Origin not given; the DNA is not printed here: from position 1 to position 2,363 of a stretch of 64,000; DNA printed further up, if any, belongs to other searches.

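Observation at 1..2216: PilB/GspE-type secretion ATPase fused to a histidine-kinase transmitter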

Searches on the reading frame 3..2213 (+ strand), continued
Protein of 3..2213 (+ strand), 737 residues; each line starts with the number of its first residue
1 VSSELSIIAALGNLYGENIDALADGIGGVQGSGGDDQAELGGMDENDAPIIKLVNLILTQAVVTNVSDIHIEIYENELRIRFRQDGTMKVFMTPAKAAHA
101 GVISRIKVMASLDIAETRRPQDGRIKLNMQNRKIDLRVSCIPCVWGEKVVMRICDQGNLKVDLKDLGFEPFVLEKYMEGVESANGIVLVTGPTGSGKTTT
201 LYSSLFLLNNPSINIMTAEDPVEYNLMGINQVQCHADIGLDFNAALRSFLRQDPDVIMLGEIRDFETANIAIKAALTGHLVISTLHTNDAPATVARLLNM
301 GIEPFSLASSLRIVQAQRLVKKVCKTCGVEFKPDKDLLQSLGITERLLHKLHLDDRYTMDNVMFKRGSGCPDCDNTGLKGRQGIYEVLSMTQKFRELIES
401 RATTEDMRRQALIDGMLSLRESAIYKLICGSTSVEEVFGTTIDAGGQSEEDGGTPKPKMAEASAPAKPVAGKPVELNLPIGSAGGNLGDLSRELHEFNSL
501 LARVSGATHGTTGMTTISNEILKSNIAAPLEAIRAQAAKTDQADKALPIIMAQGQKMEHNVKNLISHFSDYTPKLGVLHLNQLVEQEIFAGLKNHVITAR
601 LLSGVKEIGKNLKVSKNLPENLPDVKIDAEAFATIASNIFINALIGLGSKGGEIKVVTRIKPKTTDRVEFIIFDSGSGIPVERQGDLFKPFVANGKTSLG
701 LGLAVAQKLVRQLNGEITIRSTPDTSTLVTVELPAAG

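Call 41: search_protein_families(library=ncbifam, proteins=[P0001, L001:7025-8470:-, L001:8571-9986:+], max_evalue=0.001)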
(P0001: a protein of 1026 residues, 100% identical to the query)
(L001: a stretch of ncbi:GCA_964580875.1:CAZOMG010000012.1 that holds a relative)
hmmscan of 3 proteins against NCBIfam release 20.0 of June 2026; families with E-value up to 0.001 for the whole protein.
P0001 (1026 aa): 79 families (the best 25 are shown)
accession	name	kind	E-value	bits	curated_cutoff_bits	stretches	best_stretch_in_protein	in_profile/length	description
TIGR02538.1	type_IV_pilB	equivalog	2.6e-200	666.8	675.65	2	170-730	2-562/564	type IV-A pilus assembly ATPase PilB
TIGR02533.1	type_II_gspE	equivalog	1.1e-164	548.6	630.25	1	242-729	4-485/486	type II secretion system ATPase GspE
NF053534.1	T4PilAsmATPsTfpB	equivalog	3.1e-126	422.1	850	1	205-727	59-579/584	type IV pilus assembly ATPase TfpB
NF007755.0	PRK10436.1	equivalog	5e-119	398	617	1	258-727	25-456/465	type II secretion system protein GspE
NF041000.1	ATPase_ComGA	equivalog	6.5e-72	241.7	300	1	346-610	3-266/267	competence type IV pilus ATPase ComGA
TIGR01420.1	pilT_fam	subfamily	5.2e-47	160.7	319.1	1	345-612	4-271/343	PilT/PilU family type 4a pilus ATPase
TIGR02525.1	plasmid_TraJ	equivalog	2.7e-25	89.1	368.3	1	451-590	131-273/372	plasmid transfer ATPase TraJ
NF008411.1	PRK11234.1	equivalog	5.1e-24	84.7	1170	2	166-307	480-620/723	cyclic di-3',5'-guanylate-activated glycosyltransferase NfrB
NF008468.0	PRK11360.1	equivalog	3.9e-23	81.7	646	1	821-1024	413-608/616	two-component system sensor histidine kinase AtoS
TIGR02524.1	dot_icm_DotB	equivalog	3.5e-19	69.2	463.3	1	466-608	127-278/358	Dot/Icm type IV secretion system ATPase DotB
NF007688.0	PRK10364.1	equivalog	2.6e-16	59.4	479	1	899-1024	330-451/460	two-component system sensor histidine kinase ZraS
NF006800.0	PRK09303.1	equivalog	5.8e-16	58.4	342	1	898-1023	250-376/383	histidine kinase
NF053729.1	c-di-GMP_motif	domain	7.2e-16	57.7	38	1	169-221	1-53/53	cyclic di-GMP-binding domain-containing protein, MshE-related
NF058587.1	archaellum_moto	equivalog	3.3e-15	55.8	550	1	475-610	277-418/527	archaellum flagellar ATPase motor FlaI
NF008293.1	PRK11073.1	equivalog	6.6e-15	55.2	240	1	894-1023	210-346/349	nitrogen regulation protein NR(II)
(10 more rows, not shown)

L001:7025-8470:- (482 aa): 21 families
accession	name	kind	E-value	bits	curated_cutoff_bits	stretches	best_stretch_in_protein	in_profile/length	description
TIGR03346.1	chaperone_ClpB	equivalog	3.3e-106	356.6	1232.1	1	123-435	551-845/853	ATP-dependent chaperone ClpB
NF008118.0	PRK10865.1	equivalog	2.2e-89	300.4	1417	1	124-434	555-847/857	ATP-dependent chaperone ClpB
TIGR02639.1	ClpA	equivalog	6.8e-86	289.1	993.15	1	121-432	441-731/734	ATP-dependent Clp protease ATP-binding subunit ClpA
NF033606.1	heat_AAA_ClpK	exception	2.7e-77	260.5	1900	1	121-443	597-904/949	heat shock survival AAA family ATPase ClpK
TIGR03345.1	VI_ClpV1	equivalog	8.8e-74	249.2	884.95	1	125-426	554-841/852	type VI secretion system ATPase TssH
NF033607.0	disagg_AAA_ClpG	exception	3.4e-73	247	1900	1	123-432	578-873/932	AAA family protein disaggregase ClpG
NF008263.0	PRK11034.1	equivalog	5e-66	223.1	1350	1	123-434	444-734/758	ATP-dependent Clp protease ATP-binding subunit ClpA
NF003745.1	PRK05342.1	equivalog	4.2e-08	32.5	359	1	117-191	51-133/418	ATP-dependent Clp protease ATP-binding subunit ClpX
NF008085.0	PRK10820.1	equivalog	1.4e-06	27.2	576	1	90-270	157-329/520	transcriptional regulator TyrR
NF047784.1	MadB_ATPase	equivalog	4.4e-06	26.1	475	0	171-205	37-68/298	MadB family AAA-type ATPase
TIGR00390.1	hslU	equivalog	7.8e-06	25.1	362.45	1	130-192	5-72/441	ATP-dependent protease ATPase subunit HslU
NF008485.2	PRK11388.1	equivalog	1.3e-05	23.7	551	1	151-294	343-478/643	dihydroxyacetone kinase operon transcriptional regulator DhaR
NF038308.1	RNA_repair_RtcR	equivalog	2.4e-05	23.4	650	1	77-264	118-303/530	RNA repair transcriptional activator RtcR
TIGR02928.1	TIGR02928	subfamily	3.7e-05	22.8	181.3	1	132-263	10-154/366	orc1/cdc6 family replication initiation protein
TIGR00382.1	clpX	equivalog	0.00027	20.1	370.75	0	117-191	58-141/414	ATP-dependent protease ATP-binding subunit ClpX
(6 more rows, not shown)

L001:8571-9986:+ (472 aa): 29 families (the best 25 are shown)
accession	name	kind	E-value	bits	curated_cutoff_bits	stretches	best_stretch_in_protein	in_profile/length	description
TIGR02917.1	PEP_TPR_lipo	equivalog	1.3e-38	132.5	312.2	2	97-320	306-529/899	XrtA/PEP-CTERM system TPR-repeat protein PrsT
TIGR02521.1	type_IV_pilW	equivalog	2.4e-29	102.5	154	2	97-233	42-183/234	type IV pilus biogenesis/stability protein PilW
NF040959.1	MamA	equivalog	1.6e-26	93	200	3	95-216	80-201/204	magnetosome protein MamA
NF033762.1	social_mot_Tgl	equivalog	2.2e-21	76.4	225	2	173-309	50-189/252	social motility TPR repeat lipoprotein Tgl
NF033920.0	C39_PA2778_fam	equivalog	3.9e-19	69.1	150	2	160-219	196-255/255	PA2778 family cysteine peptidase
TIGR00540.1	TPR_hemY_coli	hypoth_equivalog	6.3e-19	68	142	2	94-214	269-385/385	heme biosynthesis-associated TPR protein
NF033758.1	gliding_GltE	equivalog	1.3e-18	67.2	225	1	139-322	173-357/411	adventurous gliding motility TPR repeat lipoprotein GltE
TIGR02552.1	LcrH_SycD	equivalog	1.1e-15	57.6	104.8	0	253-350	15-112/136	SycD/LcrH family type III secretion system chaperone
NF047507.1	TPR_BatC_Lepto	exception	3.8e-15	55.9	175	2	345-456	11-127/214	TPR repeat-containing protein BatC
TIGR00990.1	3a0801s09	subfamily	1.8e-13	50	757.25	2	267-426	342-501/615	mitochondrial import receptor subunit TOM70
NF052415.1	T3SS_chap_SctY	equivalog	2.5e-13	50.5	70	1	152-237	4-96/106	type III secretion apparatus assembly chaperone SctY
NF053607.1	CHU_0125_OmpA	equivalog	2.7e-13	49.3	620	1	359-468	20-130/639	CHU_0125 family OmpA-like outer membrane integrity protein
NF008391.2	PRK11189.1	equivalog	1.1e-12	48.1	250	1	372-436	79-143/297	lipoprotein NlpI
NF047371.1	FlcA_CTERM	equivalog_domain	2e-12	46.4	300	1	5-183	408-536/646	periplasmic flagellar collar protein FlcA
TIGR03939.1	PGA_TPR_OMP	equivalog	1.2e-10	40.3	366.65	1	134-221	409-496/800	poly-beta-1,6 N-acetyl-D-glucosamine export porin PgaA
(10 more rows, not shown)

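Call 43: find_encoding_contigs(protein=P0110, flank=6000, max_places=2)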
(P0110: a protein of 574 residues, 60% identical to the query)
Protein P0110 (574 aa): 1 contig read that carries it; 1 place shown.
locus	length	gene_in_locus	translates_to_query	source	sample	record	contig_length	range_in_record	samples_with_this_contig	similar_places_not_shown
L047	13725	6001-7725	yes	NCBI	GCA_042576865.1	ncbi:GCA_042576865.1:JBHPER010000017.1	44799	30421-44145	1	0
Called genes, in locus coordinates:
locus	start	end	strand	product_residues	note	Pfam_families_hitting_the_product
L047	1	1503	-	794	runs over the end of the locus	PF00884:Sulfatase, PF16347:SGSH_C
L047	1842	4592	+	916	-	PF00753:Lactamase_B, PF23355:IFT52_GIFT (weak)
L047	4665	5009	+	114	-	PF01740:STAS, PF13466:STAS_2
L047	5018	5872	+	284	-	PF08501:Shikimate_dh_N, PF01488:Shikimate_DH (weak)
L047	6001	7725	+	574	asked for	PF05157:MshEN, PF00437:T2SSE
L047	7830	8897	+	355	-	PF00437:T2SSE, PF13401:AAA_22 (weak)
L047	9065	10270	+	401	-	PF28597:T2SSF_N, PF00482:T2SSF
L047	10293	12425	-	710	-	PF01663:Phosphodiest (weak)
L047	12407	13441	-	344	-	-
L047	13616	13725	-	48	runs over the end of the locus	-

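Call 44: find_encoding_contigs(protein=P0111, flank=6000, max_places=2)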
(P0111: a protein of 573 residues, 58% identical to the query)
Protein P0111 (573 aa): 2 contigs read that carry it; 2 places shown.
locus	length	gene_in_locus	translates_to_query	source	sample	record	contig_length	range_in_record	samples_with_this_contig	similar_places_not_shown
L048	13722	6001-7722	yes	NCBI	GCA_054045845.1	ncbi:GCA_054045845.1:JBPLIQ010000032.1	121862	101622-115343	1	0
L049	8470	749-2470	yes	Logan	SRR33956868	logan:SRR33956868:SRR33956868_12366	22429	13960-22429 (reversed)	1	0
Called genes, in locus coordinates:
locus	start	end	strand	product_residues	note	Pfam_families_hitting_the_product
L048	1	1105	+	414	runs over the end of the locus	PF00109:ketoacyl-synt, PF00108:Thiolase_N (weak), PF02801:Ketoacyl-synt_C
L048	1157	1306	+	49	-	-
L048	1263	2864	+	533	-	PF05157:MshEN, PF00437:T2SSE, PF20720:nSTAND3 (weak)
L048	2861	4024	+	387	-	PF28597:T2SSF_N, PF00482:T2SSF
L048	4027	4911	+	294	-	PF02899:Phage_int_SAM_1, PF13495:Phage_int_SAM_4, PF00589:Phage_integrase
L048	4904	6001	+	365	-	-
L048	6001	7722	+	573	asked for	PF13401:AAA_22 (faint), PF05157:MshEN, PF00437:T2SSE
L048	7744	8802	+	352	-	PF00437:T2SSE, PF13401:AAA_22 (faint), PF13555:AAA_29 (weak)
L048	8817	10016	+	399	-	PF28597:T2SSF_N, PF00482:T2SSF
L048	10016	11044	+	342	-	PF02350:Epimerase_2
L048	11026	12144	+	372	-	PF10672:Methyltrans_SAM, PF01728:FtsJ (weak), PF03602:Cons_hypoth95, PF05175:MTS, PF13649:Methyltransf_25 (weak), PF13847:Methyltransf_31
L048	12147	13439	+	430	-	PF00072:Response_reg, PF00158:Sigma54_activat, PF14532:Sigma54_activ_2, PF07724:AAA_2, PF07728:AAA_5 (weak), PF25601:AAA_lid_14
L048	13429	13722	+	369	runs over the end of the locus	PF04015:DUF362, PF12797:Fer4_2 (faint), PF12837:Fer4_6 (faint), PF13237:Fer4_10 (weak), PF00037:Fer4 (weak), PF12838:Fer4_7 (weak), PF13183:Fer4_8 (faint), PF00037:Fer4 (weak)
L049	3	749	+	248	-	?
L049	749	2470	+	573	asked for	PF13401:AAA_22 (faint), PF05157:MshEN, PF00437:T2SSE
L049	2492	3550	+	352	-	PF00437:T2SSE, PF13401:AAA_22 (faint), PF13555:AAA_29 (weak)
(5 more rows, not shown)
